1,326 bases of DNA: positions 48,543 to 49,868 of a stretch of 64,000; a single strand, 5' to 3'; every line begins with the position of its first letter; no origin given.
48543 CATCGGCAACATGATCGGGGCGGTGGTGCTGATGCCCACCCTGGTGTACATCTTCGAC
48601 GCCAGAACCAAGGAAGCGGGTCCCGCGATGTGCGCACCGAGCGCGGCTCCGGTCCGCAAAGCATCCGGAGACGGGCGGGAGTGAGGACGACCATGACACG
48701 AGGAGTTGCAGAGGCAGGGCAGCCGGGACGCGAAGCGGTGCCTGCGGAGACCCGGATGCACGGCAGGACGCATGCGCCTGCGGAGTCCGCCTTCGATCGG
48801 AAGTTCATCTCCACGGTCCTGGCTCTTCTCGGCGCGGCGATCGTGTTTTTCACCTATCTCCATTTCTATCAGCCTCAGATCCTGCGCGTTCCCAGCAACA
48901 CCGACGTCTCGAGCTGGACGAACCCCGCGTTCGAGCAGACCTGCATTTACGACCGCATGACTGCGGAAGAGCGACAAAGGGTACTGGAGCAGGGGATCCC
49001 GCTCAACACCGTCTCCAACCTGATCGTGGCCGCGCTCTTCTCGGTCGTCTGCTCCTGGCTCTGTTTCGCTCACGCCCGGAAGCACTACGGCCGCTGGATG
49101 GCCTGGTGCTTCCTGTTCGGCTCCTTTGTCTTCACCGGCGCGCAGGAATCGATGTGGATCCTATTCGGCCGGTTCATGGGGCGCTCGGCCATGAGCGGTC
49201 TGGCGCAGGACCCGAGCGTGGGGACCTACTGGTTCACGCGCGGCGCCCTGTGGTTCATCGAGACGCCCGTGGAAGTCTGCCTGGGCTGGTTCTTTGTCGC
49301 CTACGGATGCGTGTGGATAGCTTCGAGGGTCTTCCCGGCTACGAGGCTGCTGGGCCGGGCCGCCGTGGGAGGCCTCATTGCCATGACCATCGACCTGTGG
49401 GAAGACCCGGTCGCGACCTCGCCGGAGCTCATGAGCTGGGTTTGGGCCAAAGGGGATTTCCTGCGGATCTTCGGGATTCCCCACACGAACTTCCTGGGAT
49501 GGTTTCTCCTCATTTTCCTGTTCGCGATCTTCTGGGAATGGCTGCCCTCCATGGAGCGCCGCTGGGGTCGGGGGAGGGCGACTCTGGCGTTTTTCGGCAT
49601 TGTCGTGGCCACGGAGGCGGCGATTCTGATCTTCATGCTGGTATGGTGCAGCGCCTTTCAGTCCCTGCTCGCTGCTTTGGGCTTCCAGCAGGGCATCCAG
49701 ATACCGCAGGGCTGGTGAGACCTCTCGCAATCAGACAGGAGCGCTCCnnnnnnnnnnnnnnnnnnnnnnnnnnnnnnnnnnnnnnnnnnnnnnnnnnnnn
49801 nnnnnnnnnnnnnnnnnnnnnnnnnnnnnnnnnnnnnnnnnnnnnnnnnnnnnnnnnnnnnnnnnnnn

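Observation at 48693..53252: Tandem quartet of DUF422-like paralogs with two interleaved micro-membrane ORFs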

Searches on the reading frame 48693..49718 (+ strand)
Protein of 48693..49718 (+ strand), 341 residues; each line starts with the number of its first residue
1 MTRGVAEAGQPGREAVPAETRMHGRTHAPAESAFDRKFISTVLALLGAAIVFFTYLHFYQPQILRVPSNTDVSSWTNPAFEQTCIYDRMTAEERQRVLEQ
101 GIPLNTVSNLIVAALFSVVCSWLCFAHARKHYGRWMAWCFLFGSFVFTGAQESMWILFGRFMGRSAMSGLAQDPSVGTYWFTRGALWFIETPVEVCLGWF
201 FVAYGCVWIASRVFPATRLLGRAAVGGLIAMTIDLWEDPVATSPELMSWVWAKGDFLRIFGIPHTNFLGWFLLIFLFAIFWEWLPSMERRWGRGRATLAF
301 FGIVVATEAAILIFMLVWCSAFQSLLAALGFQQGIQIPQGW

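Call 7: search_protein_families(library=pfam, proteins=[window:48693-49718:+], max_evalue=0.01)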
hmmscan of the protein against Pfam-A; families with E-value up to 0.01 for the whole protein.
window:48693-49718:+ (341 aa): 1 family
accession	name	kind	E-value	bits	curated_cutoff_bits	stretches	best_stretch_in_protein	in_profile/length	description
PF04240.17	Caroten_synth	-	8.4e-09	36.1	25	1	190-327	67-205/209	Carotenoid biosynthesis protein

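Call 11: search_protein_families(library=ncbifam, proteins=[window:48693-49718:+], max_evalue=0.01)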
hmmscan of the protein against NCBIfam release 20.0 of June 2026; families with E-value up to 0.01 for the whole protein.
window:48693-49718:+ (341 aa): 0 families

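Call 13: find_homologous_proteins(query=window:48693-49718:+)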
Query window:48693-49718:+ (341 aa): 158 proteins with E <= 0.001 among 8000 candidates; the best 120 are listed.
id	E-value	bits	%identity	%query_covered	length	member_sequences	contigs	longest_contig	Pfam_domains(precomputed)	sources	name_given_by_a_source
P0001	1.8e-216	736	100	94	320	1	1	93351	PF04240.18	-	-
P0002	1.3e-176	605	80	94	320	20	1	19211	PF04240.18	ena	-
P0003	1.6e-170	585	78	92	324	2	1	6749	-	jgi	-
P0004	8.3e-170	583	79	92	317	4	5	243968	PF04240.18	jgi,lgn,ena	jgi:hypothetical protein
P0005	4.6e-162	557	75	92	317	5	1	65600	PF04240.18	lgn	-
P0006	1.6e-143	496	67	92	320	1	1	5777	-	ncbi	-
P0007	2.8e-134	466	60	95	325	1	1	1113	PF04240.18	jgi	jgi:hypothetical protein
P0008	3.5e-133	462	62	92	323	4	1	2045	PF04240.18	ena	-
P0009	6.8e-131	455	62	92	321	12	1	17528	PF04240.18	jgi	jgi:hypothetical protein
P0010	2.4e-129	450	61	92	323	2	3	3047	PF04240.18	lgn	-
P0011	2.7e-128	446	59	96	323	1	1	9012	PF04240.18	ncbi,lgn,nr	ncbi:MAG: carotenoid biosynthesis protein [Deltaproteobacteria bacterium]|nr:carotenoid biosynthesis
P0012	6.6e-128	445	58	95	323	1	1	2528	PF04240.18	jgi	jgi:hypothetical protein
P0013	1.7e-127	444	58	91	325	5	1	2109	PF04240.18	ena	-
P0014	3.3e-127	443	61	93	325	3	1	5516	PF04240.18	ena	-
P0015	2.1e-126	440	57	95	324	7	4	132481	PF04240.18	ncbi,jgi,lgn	-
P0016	2.4e-126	440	58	92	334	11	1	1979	PF04240.18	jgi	jgi:hypothetical protein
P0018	6.6e-126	438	60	92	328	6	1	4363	PF04240.18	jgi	-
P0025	2.4e-121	423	57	92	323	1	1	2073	PF04240.18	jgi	jgi:uncharacterized membrane protein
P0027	4.9e-121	422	58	92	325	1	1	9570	PF04240.18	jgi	jgi:Carotenoid biosynthesis protein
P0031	5.2e-120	419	58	93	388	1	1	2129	PF04240.18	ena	-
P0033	4.4e-119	416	57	92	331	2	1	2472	PF04240.18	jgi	jgi:hypothetical protein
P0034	5.2e-119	416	57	93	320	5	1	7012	PF04240.18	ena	-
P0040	2.6e-117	410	57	93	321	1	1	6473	PF04240.18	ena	-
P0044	4.3e-116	406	59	92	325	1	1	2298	PF04240.18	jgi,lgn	-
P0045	4.7e-116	406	56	92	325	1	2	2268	PF04240.18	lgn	-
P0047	3.0e-115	403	55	91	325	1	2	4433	PF04240.18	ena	-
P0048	3.2e-115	403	56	90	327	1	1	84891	PF04240.18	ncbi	ncbi:MAG: carotenoid biosynthesis protein [bacterium]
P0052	3.5e-113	397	53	96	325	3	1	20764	PF04240.18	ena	-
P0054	1.1e-112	395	53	96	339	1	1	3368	PF04240.18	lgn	-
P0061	1.3e-110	388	55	91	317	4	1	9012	PF04240.18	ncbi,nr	ncbi:MAG: carotenoid biosynthesis protein [Deltaproteobacteria bacterium]|nr:carotenoid biosynthesis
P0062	1.4e-110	388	57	92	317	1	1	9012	PF04240.18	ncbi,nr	ncbi:MAG: carotenoid biosynthesis protein [Deltaproteobacteria bacterium]|nr:carotenoid biosynthesis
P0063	1.9e-110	388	54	92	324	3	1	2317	PF04240.18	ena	-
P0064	3.7e-110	387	56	91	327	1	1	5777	PF04240.18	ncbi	-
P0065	1.6e-109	385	53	92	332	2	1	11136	PF04240.18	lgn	-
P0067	3.3e-109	383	52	94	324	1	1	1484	PF04240.18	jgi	jgi:hypothetical protein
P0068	4.4e-109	383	54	92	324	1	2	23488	PF04240.18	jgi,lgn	jgi:hypothetical protein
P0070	1.3e-108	382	51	100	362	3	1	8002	PF04240.18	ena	-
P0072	2.7e-108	380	54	91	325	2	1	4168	PF04240.18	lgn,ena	-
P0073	5.1e-108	380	52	97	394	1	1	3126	PF04240.18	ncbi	-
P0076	1.0e-107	379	54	94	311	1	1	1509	PF04240.18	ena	-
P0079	2.8e-107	377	56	92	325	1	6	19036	PF04240.18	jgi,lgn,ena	-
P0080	7.0e-107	376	52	91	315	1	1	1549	PF04240.18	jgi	jgi:hypothetical protein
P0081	8.7e-107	375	54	94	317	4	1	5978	PF04240.18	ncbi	-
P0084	1.8e-106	374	55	90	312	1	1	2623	PF04240.18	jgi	jgi:uncharacterized membrane protein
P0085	3.7e-106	373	53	91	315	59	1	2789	PF04240.18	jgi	jgi:uncharacterized membrane protein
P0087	2.4e-105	371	54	91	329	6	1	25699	-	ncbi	ncbi:MAG: carotenoid biosynthesis protein [Syntrophaceae bacterium]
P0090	4.1e-105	370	54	94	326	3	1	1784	PF04240.18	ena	-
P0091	1.1e-104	369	53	92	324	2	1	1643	PF04240.18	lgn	-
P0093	2.2e-104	368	55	84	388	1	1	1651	PF04240.18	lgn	-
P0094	3.2e-104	367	52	91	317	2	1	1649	PF04240.18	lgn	-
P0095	4.1e-104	367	52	94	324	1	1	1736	PF04240.18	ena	-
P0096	5.5e-104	366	53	95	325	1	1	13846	PF04240.18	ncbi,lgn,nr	ncbi:MAG: carotenoid biosynthesis protein [Deltaproteobacteria bacterium]|nr:carotenoid biosynthesis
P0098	8.2e-104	366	55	90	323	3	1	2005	PF04240.18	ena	-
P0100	1.4e-102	362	51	92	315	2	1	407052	PF04240.18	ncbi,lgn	-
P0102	2.2e-102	361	52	92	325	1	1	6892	PF04240.18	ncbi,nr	ncbi:MAG: carotenoid biosynthesis protein [Deltaproteobacteria bacterium]|nr:carotenoid biosynthesis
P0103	2.8e-102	361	52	91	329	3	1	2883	PF04240.18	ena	-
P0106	5.1e-102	360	53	93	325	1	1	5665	PF04240.18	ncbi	-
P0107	9.6e-102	359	51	94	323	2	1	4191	PF04240.18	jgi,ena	-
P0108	1.7e-101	358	52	94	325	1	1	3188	PF04240.18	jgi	jgi:hypothetical protein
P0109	2.5e-101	358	50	95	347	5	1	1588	PF04240.18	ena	-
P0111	3.8e-101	357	53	91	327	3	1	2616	PF04240.18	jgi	-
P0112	1.2e-100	355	53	91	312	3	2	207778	PF04240.18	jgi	jgi:hypothetical protein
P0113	1.2e-100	355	50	94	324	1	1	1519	PF04240.18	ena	-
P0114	6.3e-100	353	52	90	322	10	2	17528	PF04240.18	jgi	jgi:uncharacterized membrane protein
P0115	9.0e-100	352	49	98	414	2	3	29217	PF04240.18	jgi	-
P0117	2.5e-99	351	53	92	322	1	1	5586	PF04240.18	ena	-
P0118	7.7e-99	349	52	92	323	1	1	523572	PF04240.18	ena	-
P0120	5.2e-98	347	54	86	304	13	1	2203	PF04240.18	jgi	-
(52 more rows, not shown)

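Call 14: find_encoding_contigs(protein=P0001, flank=10000, max_places=4)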
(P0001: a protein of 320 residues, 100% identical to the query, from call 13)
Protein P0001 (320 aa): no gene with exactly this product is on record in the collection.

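Call 15: find_encoding_contigs(protein=P0011, flank=10000, max_places=4)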
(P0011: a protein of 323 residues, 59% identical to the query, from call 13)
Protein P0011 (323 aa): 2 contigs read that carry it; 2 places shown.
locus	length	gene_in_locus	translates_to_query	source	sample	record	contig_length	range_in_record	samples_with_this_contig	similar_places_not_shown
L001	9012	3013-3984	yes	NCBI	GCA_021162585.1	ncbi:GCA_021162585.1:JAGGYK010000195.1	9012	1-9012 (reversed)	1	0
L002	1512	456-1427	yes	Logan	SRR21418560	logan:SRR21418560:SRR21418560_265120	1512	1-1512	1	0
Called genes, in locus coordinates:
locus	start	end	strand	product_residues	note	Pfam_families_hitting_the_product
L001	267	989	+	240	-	-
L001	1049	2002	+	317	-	-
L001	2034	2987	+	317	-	PF04240:Caroten_synth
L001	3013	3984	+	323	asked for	PF04240:Caroten_synth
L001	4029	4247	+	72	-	-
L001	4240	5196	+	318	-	PF04240:Caroten_synth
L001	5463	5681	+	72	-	-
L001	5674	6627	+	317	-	PF04240:Caroten_synth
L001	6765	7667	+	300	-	PF04240:Caroten_synth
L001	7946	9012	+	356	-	PF02771:Acyl-CoA_dh_N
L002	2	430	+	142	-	?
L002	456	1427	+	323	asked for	PF04240:Caroten_synth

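Call 17: find_related_loci(query=A1, collection=genome_contigs, flank=10000)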
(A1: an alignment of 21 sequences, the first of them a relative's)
Query A1 (320 aa) in genome_contigs; peptide patterns used: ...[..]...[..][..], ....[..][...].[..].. (x = any residue, [..] = any of these).
78 stretches matched a pattern; 28 encode a relative of the query (tblastn E <= 1e-3); 26 distinct loci.
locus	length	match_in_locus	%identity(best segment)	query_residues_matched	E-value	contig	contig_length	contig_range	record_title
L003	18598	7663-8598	61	8-320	3e-133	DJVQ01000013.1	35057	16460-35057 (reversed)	MAG TPA_asm: Syntrophaceae bacterium UBA6252 UBA6252_contig_82403, whole genome shotgun sequence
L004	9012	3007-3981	59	1-320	6e-131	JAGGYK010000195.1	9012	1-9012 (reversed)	MAG: Deltaproteobacteria bacterium isolate AUK176 PB_MBMC_130_c_000000000336, whole genome shotgun sequence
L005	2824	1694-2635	61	7-320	8e-135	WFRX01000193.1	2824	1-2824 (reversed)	MAG: bacterium isolate S015_6 k151_208370, whole genome shotgun sequence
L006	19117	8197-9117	58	13-320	3e-127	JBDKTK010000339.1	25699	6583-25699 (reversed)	MAG: Syntrophaceae bacterium isolate 7_bin.119 c_000001422268, whole genome shotgun sequence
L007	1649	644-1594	58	5-320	6e-135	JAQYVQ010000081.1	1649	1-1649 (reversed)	MAG: Syntrophobacteria bacterium isolate SG_15_bin2 SG_15_bin.2.orig_15_k141_1708311, whole genome shotgun sequence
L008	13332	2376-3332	56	3-320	1e-121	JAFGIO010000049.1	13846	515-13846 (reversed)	MAG: Deltaproteobacteria bacterium isolate Zod_Metabat.215 k87_1029585, whole genome shotgun sequence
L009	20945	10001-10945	55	7-320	3e-118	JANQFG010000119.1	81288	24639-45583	MAG: bacterium isolate PL23a_bin.76 k99_1993871, whole genome shotgun sequence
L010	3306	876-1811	58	10-320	1e-120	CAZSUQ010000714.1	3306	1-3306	MAG TPA_asm: uncultured Thermodesulfobacteriota bacterium isolate binchicken_co97_83 genome assembly, contig: NODE_95577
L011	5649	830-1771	54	7-320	7e-115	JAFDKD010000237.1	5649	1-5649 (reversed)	MAG: Deltaproteobacteria bacterium isolate Meg22_24_Bin_96 Meg22_24_Bin_96_scaffold_34693, whole genome shotgun sequence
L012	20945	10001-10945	57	7-320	7e-115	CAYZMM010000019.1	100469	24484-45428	MAG TPA_asm: uncultured Thermodesulfobacteriota bacterium isolate SRP141376_co2_50 genome assembly, contig: NODE_536_len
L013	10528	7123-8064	55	7-320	2e-114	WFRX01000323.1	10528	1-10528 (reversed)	MAG: bacterium isolate S015_6 k151_623922, whole genome shotgun sequence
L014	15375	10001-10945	54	7-320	9e-114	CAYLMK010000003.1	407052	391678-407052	MAG TPA_asm: uncultured Thermodesulfobacteriota bacterium isolate binchicken_co274_253 genome assembly, contig: NODE_18_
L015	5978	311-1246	54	2-320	4e-111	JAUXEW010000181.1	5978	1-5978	MAG: Desulfobacteraceae bacterium isolate CSMAG_2887 CSMAG_2887_k117_7221908_length_5978_cov_47.0000, whole genome shotg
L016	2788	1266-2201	53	9-320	1e-112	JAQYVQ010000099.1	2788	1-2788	MAG: Syntrophobacteria bacterium isolate SG_15_bin2 SG_15_bin.2.orig_15_k141_4402926, whole genome shotgun sequence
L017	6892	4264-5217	52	6-320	3e-107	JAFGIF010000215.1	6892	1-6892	MAG: Deltaproteobacteria bacterium isolate Zod_Metabat.184 k87_5154262, whole genome shotgun sequence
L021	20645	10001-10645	53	94-299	4e-68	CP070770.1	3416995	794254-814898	MAG: Deltaproteobacteria bacterium isolate bin23 chromosome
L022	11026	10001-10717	44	14-293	2e-66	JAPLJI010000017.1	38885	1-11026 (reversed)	MAG: Proteobacteria bacterium isolate LacPavin_0920_SED4_MAG_55_23 LacPavin_0920_SED4_scaffold_983292, whole genome shot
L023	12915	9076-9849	41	14-291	2e-63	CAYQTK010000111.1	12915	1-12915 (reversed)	MAG TPA_asm: uncultured bacterium isolate SRP141376_co2_390 genome assembly, contig: NODE_9402_length_12915_cov_8.717652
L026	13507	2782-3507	35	11-283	4e-50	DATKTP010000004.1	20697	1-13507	MAG TPA_asm: Candidatus Deferrimicrobium sp. isolate SMAG_U14084 k141_1915442, whole genome shotgun sequence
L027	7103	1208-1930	36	11-283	2e-50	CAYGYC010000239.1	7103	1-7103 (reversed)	MAG TPA_asm: uncultured archaeon isolate ERP119294_co4_332 genome assembly, contig: NODE_12487_length_7103_cov_5.144438,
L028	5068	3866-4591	35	11-283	2e-47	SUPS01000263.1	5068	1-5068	MAG: Candidatus Helarchaeota ASGARD archaeon Hel_GB_A NODE_22905_length_5068_cov_12.6503, whole genome shotgun sequence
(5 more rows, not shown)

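Call 25: search_solved_structures(query=A1, max_evalue=1)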
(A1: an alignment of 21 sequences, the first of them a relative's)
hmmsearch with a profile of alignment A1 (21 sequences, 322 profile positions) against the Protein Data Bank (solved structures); distinct sequences matched with E-value up to 1: 5.
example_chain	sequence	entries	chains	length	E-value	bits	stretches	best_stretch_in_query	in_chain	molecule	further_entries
7uea_C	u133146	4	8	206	0.11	14.9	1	244-293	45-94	Cytochrome c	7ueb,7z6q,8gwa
5gle_B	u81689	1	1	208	0.27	13.6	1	42-100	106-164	Ischorismate lyase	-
5gle_A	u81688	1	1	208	0.27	13.6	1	42-100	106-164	Ischorismate lyase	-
5xo0_A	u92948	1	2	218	0.29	13.5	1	42-100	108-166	Ischorismate lyase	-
2qhp_A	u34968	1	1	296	0.71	12.2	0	132-198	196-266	Fructokinase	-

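Call 33: find_encoding_contigs(protein=P0118, flank=10000, max_places=1)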
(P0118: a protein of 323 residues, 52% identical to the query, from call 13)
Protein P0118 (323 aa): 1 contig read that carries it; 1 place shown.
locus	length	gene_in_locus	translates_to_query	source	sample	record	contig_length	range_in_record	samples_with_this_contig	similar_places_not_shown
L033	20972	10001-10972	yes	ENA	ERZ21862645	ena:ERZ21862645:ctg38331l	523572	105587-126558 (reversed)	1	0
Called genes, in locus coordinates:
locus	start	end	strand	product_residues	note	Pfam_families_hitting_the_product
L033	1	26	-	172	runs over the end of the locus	PF04290:DctQ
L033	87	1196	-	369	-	PF03480:DctP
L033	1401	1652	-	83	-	PF13247:Fer4_11 (weak)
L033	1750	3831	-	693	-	PF04879:Molybdop_Fe4S4, PF00384:Molybdopterin, PF01568:Molydop_binding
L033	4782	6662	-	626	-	PF00501:AMP-binding, PF13193:AMP-binding_C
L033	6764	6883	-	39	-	-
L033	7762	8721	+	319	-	-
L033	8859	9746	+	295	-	-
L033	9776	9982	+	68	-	-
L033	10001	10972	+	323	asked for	PF04240:Caroten_synth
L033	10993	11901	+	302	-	PF04240:Caroten_synth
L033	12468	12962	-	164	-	-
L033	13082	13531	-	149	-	-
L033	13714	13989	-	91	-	PF01797:Y1_Tnp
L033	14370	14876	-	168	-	-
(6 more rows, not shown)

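Call 34: find_encoding_contigs(protein=P0087, flank=10000, max_places=1)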
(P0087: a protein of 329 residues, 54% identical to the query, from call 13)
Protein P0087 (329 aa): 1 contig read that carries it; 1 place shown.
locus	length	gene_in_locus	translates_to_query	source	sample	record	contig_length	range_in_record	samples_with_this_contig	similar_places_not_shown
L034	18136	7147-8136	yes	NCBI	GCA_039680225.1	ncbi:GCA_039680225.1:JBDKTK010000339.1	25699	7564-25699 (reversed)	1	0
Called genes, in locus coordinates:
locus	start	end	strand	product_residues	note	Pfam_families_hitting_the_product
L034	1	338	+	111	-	PF01796:OB_ChsH2_C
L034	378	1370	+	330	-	PF07143:AttH (faint)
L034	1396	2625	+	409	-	PF00108:Thiolase_N, PF00109:ketoacyl-synt (weak), PF02803:Thiolase_C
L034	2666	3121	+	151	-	PF12172:zf-ChsH2 (weak), PF01796:OB_ChsH2_C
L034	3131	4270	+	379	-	PF00108:Thiolase_N (faint), PF22691:Thiolase_C_1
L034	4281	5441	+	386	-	PF00108:Thiolase_N, PF22691:Thiolase_C_1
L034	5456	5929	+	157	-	PF12172:zf-ChsH2 (weak), PF01796:OB_ChsH2_C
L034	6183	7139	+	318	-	-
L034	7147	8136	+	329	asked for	-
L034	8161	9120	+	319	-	PF04240:Caroten_synth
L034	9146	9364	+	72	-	-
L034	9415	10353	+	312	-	PF04240:Caroten_synth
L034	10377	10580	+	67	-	-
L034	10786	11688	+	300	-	PF04240:Caroten_synth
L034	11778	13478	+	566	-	PF00501:AMP-binding, PF13193:AMP-binding_C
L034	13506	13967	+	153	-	PF09500:YiiD_C, PF14539:DUF4442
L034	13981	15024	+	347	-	PF13450:NAD_binding_8 (weak)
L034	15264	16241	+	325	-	-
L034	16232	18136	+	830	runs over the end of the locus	PF03176:MMPL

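Call 43: predict_structure(alignment_id=A1)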
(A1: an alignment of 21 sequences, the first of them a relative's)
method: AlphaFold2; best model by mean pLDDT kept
length: 320 residues; sequences in the alignment: 21
mean_pLDDT: 87.2   pTM: 0.84
mean pLDDT of the five models: 87.2, 85.7, 84.8, 82.2, 78.2
residues with pLDDT >= 90: 143; 70-90: 162; 50-70: 9; < 50: 6
segments of 3 or more residues with pLDDT < 50: 1-5
pLDDT, mean of each block of 10 residues (from residue 1): 53 92 96 95 93 92 90 94 87 92 93 92 89 88 73 81 92 91 87 85 86 86 89 82 81 87 91 94 89 85 89 74
secondary structure, 60 per line:
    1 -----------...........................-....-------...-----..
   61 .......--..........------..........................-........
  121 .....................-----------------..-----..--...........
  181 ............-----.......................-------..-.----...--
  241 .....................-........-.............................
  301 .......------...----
elements in order: H12-38 H40-43 H63-67 H70-79 H86-111 H113-141 H172-192 H198-220 E236-238 H243-261 H263-270 H272-307 E314-316
